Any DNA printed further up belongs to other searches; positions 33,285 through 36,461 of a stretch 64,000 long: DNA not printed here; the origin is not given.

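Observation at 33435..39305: Two full-length, diverged DotA paralogues in tandem inside the Dot/Icm core locus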

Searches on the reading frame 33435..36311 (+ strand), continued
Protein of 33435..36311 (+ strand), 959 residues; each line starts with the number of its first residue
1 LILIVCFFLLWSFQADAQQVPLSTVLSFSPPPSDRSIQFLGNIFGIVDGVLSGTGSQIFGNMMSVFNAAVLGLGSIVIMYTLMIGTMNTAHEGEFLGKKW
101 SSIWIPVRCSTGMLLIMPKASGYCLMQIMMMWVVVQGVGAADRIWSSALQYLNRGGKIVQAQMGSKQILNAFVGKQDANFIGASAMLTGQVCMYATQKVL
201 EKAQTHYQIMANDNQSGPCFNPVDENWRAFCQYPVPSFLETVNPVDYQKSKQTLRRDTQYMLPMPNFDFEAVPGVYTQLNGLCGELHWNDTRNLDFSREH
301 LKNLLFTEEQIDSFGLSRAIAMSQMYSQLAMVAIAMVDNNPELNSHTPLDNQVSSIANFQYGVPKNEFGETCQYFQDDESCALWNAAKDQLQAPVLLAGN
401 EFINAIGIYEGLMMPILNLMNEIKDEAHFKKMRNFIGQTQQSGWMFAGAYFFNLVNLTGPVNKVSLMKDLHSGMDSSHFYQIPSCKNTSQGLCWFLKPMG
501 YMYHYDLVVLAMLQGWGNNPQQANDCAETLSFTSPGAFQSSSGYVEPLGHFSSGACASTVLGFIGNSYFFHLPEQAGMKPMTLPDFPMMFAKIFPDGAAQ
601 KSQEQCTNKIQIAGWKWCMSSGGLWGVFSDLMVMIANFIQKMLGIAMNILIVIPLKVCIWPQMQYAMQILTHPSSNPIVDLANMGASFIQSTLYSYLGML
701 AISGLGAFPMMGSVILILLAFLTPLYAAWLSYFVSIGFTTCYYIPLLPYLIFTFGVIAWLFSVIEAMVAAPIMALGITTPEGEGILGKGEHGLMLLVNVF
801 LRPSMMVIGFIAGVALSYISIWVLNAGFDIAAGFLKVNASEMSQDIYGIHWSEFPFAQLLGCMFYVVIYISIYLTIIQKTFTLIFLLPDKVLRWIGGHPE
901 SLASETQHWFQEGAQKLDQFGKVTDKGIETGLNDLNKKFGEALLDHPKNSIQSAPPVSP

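Call 42: find_encoding_contigs(protein=P0046, flank=8000, max_places=1)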
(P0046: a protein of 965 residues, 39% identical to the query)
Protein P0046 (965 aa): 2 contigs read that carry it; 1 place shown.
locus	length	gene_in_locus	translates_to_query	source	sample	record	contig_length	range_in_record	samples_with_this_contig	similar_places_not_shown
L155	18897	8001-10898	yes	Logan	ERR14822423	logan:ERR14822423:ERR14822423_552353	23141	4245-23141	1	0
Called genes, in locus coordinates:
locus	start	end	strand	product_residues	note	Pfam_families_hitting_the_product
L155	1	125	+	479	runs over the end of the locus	PF03853:YjeF_N (weak), PF01256:Carb_kinase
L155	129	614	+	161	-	PF02367:TsaE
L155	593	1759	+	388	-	PF11741:AMIN, PF01520:Amidase_3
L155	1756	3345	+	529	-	PF02518:HATPase_c, PF13589:HATPase_c_3, PF01119:DNA_mis_repair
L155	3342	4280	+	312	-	PF01745:IPT (faint), PF01715:IPPT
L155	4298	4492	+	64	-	PF10276:zf-CHCC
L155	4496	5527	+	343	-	PF01075:Glyco_transf_9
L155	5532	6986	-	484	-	-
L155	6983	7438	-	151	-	PF23130:IcmW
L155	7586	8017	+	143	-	-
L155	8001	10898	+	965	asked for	PF11388:DotA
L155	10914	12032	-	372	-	PF00437:T2SSE, PF25199:nSTAND_NTPase5 (weak)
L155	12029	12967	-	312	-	PF16932:T4SS_TraI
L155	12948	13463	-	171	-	PF16816:DotD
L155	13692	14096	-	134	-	PF03602:Cons_hypoth95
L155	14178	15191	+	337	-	PF02881:SRP54_N, PF00448:SRP54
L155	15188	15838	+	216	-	PF00005:ABC_tran, PF13304:AAA_21 (faint)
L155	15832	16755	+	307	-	PF18075:FtsX_ECD, PF02687:FtsX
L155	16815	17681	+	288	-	PF04542:Sigma70_r2, PF04545:Sigma70_r4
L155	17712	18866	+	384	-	PF01150:GDA1_CD39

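Call 43: find_encoding_contigs(protein=P0025, flank=8000, max_places=1)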
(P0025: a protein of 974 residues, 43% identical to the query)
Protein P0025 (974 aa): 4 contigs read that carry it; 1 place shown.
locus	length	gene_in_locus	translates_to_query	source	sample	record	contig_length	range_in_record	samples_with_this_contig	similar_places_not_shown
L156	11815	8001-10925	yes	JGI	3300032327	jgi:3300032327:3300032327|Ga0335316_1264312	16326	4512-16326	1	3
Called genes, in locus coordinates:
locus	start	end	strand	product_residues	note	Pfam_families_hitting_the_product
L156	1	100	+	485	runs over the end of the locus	PF03853:YjeF_N, PF01256:Carb_kinase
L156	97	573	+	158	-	PF02367:TsaE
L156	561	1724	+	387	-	PF11741:AMIN, PF01520:Amidase_3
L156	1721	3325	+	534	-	PF02518:HATPase_c, PF13589:HATPase_c_3, PF01119:DNA_mis_repair, PF08676:MutL_C (weak)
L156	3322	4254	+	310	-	PF01745:IPT (faint), PF01715:IPPT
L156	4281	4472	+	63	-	PF10276:zf-CHCC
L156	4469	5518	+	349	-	PF01075:Glyco_transf_9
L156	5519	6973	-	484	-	-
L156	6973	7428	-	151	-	PF23130:IcmW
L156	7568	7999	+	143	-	-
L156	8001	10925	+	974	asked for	PF11388:DotA (weak)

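Call 44: find_encoding_contigs(protein=P0033, flank=6000, max_places=2)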
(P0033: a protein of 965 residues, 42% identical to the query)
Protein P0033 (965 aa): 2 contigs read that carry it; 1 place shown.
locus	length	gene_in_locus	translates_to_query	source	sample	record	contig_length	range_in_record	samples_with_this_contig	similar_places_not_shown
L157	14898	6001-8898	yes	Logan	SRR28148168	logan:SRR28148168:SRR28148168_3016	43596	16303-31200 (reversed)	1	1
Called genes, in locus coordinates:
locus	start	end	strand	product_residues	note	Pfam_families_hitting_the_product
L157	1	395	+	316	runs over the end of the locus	PF01745:IPT (faint), PF01715:IPPT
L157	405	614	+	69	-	PF10276:zf-CHCC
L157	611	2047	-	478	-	-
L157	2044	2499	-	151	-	PF23130:IcmW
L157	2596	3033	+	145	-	-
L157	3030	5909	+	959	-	PF11388:DotA (weak)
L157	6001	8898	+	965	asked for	PF11388:DotA (weak)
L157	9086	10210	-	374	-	PF00437:T2SSE, PF25199:nSTAND_NTPase5 (faint)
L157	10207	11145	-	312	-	PF16932:T4SS_TraI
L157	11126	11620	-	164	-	PF16816:DotD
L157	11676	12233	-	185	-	PF03602:Cons_hypoth95, PF05175:MTS, PF13847:Methyltransf_31 (weak)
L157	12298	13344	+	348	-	PF02881:SRP54_N, PF06414:Zeta_toxin (weak), PF00448:SRP54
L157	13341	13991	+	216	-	PF00005:ABC_tran, PF13304:AAA_21 (faint)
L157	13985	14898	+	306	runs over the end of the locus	PF18075:FtsX_ECD, PF02687:FtsX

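Call 72: search_protein_families(library=ncbifam, proteins=[L148:6147-8426:+, L148:8405-10591:+, L148:10512-12920:+, L148:13010-16648:+, L029:9977-12934:+, L029:13514-16453:+], max_evalue=0.001)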
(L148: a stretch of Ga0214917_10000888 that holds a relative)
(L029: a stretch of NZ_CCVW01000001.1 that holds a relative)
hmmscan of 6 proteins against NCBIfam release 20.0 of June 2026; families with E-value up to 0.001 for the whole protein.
L148:6147-8426:+ (760 aa): 2 families
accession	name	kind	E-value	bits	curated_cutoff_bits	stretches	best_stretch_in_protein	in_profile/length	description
NF033886.1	T4SS_DotA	equivalog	3.5e-56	191.6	500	2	36-179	1-150/790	type IVB secretion system protein DotA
TIGR04346.1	DotA_TraY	subfamily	1.6e-47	162.5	100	1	38-701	1-654/656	DotA/TraY family protein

L148:8405-10591:+ (729 aa): 2 families
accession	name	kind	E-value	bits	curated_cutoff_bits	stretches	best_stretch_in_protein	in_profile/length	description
NF033886.1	T4SS_DotA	equivalog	1.1e-61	209.9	500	2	459-678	563-788/790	type IVB secretion system protein DotA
TIGR04346.1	DotA_TraY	subfamily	1.2e-45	156.3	100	1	62-676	2-656/656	DotA/TraY family protein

L148:10512-12920:+ (803 aa): 2 families
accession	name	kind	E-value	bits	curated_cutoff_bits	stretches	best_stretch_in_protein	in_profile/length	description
NF033886.1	T4SS_DotA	equivalog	2e-87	294.9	500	2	469-743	507-789/790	type IVB secretion system protein DotA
TIGR04346.1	DotA_TraY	subfamily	4e-72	243.8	100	2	449-740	362-656/656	DotA/TraY family protein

L148:13010-16648:+ (1213 aa): 2 families
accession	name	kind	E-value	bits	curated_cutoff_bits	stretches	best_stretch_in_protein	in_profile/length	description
NF033886.1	T4SS_DotA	equivalog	2.4e-72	245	500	2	83-446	9-362/790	type IVB secretion system protein DotA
TIGR04346.1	DotA_TraY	subfamily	2.5e-52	178.4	100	1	78-706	2-656/656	DotA/TraY family protein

L029:9977-12934:+ (986 aa): 2 families
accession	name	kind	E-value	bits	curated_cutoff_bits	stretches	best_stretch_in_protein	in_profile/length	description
NF033886.1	T4SS_DotA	equivalog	0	1037.4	500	1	36-919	1-790/790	type IVB secretion system protein DotA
TIGR04346.1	DotA_TraY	subfamily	1.7e-99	334.2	100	3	39-529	2-375/656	DotA/TraY family protein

L029:13514-16453:+ (980 aa): 2 families
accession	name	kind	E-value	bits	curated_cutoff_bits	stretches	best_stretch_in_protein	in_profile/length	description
NF033886.1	T4SS_DotA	equivalog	0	1054.6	500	1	35-918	2-790/790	type IVB secretion system protein DotA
TIGR04346.1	DotA_TraY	subfamily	1e-97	328.4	100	3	37-487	2-359/656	DotA/TraY family protein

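Call 79: predict_structure(alignment_id=A3)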
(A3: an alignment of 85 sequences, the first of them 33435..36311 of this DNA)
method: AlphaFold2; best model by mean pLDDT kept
length: 959 residues; sequences in the alignment: 85
mean_pLDDT: 78.3   pTM: 0.73
mean pLDDT of the five models: 78.3, 76.9, 76.0, 74.6, 73.4
residues with pLDDT >= 90: 216; 70-90: 502; 50-70: 192; < 50: 49
segments of 3 or more residues with pLDDT < 50: 14-27, 49-52, 95-97, 945-959
pLDDT, mean of each block of 10 residues (from residue 1): 77 48 47 64 51 57 75 73 60 51 55 51 70 83 86 78 71 76 96 96 93 92 92 94 94 85 95 92 95 80 83 89 94 94 84 90 91 79 89 87 89 85 81 82 87 79 68 92 87 85 84 90 90 86 87 92 93 67 65 58 58 60 69 80 79 79 81 74 88 83 80 78 79 85 88 89 85 66 52 74 87 91 90 73 69 83 86 88 83 71 71 71 66 63 48 40
secondary structure, 60 per line:
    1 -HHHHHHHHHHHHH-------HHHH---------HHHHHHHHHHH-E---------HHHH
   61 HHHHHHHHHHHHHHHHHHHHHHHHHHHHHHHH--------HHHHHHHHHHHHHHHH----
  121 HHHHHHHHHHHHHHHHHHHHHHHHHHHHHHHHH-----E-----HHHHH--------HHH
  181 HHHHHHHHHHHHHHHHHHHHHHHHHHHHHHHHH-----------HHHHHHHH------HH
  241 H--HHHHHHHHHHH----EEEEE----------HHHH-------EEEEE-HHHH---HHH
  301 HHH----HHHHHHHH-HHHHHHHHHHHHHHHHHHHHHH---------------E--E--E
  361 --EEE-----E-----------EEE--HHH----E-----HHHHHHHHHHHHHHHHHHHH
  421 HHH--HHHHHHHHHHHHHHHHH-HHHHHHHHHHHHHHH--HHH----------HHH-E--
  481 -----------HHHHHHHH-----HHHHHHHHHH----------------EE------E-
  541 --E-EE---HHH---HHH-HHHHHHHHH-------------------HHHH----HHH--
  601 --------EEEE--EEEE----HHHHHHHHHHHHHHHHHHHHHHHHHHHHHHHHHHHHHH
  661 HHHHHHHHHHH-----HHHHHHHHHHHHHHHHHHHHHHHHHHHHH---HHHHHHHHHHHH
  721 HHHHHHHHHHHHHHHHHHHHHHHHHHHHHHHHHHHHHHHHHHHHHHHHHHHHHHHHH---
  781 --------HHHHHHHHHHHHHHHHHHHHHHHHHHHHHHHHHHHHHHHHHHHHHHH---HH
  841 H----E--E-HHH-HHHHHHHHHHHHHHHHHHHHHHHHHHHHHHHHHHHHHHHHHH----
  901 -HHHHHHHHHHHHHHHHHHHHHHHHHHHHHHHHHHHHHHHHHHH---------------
elements in order (helices of 4 or more, strands of 3 or more residues): H2-14 H22-25 H35-45 H57-92 H101-116 H121-153 H165-169 H178-213 H225-232 H244-254 E259-263 H274-277 E285-289 H291-294 H298-303 H308-315 H317-338 E363-365 E383-385 H401-423 H426-442 H444-458 H492-499 H505-514 H560-568 H588-591 E609-612 E615-618 H623-671 H677-705 H709-777 H789-835 H855-896 H902-944

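Call 88: fold_search(model_id=the predicted structure, library=pdb)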
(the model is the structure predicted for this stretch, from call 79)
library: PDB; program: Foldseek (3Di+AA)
matches with E <= 10: 75; with E <= 0.001: 1
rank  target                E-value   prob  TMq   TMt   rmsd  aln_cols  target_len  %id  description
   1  9ngy_FP1              4.9e-38  1.00  0.32  0.36  35.6       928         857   37  In situ cryo-EM structure of protochannel (DotA-IcmX) of the Legionella Dot/Icm T4SS machine (released 2025-09-17)
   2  8u7o_A                9.1e-01  0.03  0.07  0.07  40.3       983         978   12  WT sea urchin SLC9C1 with 5mM cAMP at pH 6 in Na+ - Grip and Twist (GnT) conformation (released 2025-03-26)
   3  8u7o_B                9.9e-01  0.02  0.07  0.07  39.9      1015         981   12  WT sea urchin SLC9C1 with 5mM cAMP at pH 6 in Na+ - Grip and Twist (GnT) conformation (released 2025-03-26)
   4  7y1l                  1.5e+00  0.08  0.07  0.06  33.8       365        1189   11  Structure of SUR2B in complex with Mg-ATP and repaglinide in the inward-facing conformation (released 2023-06-14)
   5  8otq_A                1.6e+00  0.01  0.06  0.05  39.4      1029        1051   12  Cryo-EM structure of Strongylocentrotus purpuratus sperm-specific Na+/H+ exchanger SLC9C1 in GDN (released 2023-11-01)
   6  5i7d_A                2.0e+00  0.08  0.07  0.14  42.4       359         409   11  Crystal Structure of srGAP2 F-BARx WT Form-2 (released 2017-08-30)
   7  6qm5_A                2.0e+00  0.03  0.05  0.06  33.6       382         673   13  Cryo-EM structure of calcium-bound nhTMEM16 lipid scramblase in DDM (released 2019-03-06)
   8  7rit_A                2.5e+00  0.09  0.08  0.12  31.8       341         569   13  Drug-free A. baumannii MsbA (released 2021-10-06)
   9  9a69_B                2.9e+00  0.04  0.06  0.07  49.5       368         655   10  Integrative model of MCPB-MCPC by crosslinking MS and deep learning (released 2024-09-18)
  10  6qmb_A                2.9e+00  0.04  0.06  0.08  36.4       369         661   12  Cryo-EM structure of calcium-bound nhTMEM16 lipid scramblase in nanodisc (closed state) (released 2019-03-06)
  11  9fur_A                3.2e+00  0.05  0.07  0.10  27.3       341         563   14  MsbA in LMNG inward-facing narrow (released 2025-03-19)
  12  9kk6                  3.5e+00  0.01  0.08  0.07  43.5      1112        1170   10  Cryo-EM structure of vanadate-trapped atABCB19 in lipid nanodisc (released 2025-05-21)
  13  6h2f_G                3.6e+00  0.07  0.08  0.18  33.6       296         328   12  Structure of the pre-pore AhlB of the tripartite alpha-pore forming toxin, AHL, from Aeromonas hydrophila. (released 2019-07-10)
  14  5i6j                  3.6e+00  0.05  0.06  0.12  45.2       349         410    9  Crystal Structure of SRGAP2 F-BARx (released 2017-03-08)
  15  9a06_MODEL_1_A        3.6e+00  0.02  0.04  0.10  29.6       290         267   14  Rosetta docking models of human KCNQ1 channel with KCNE1 auxiliary protein (released 2020-10-08)
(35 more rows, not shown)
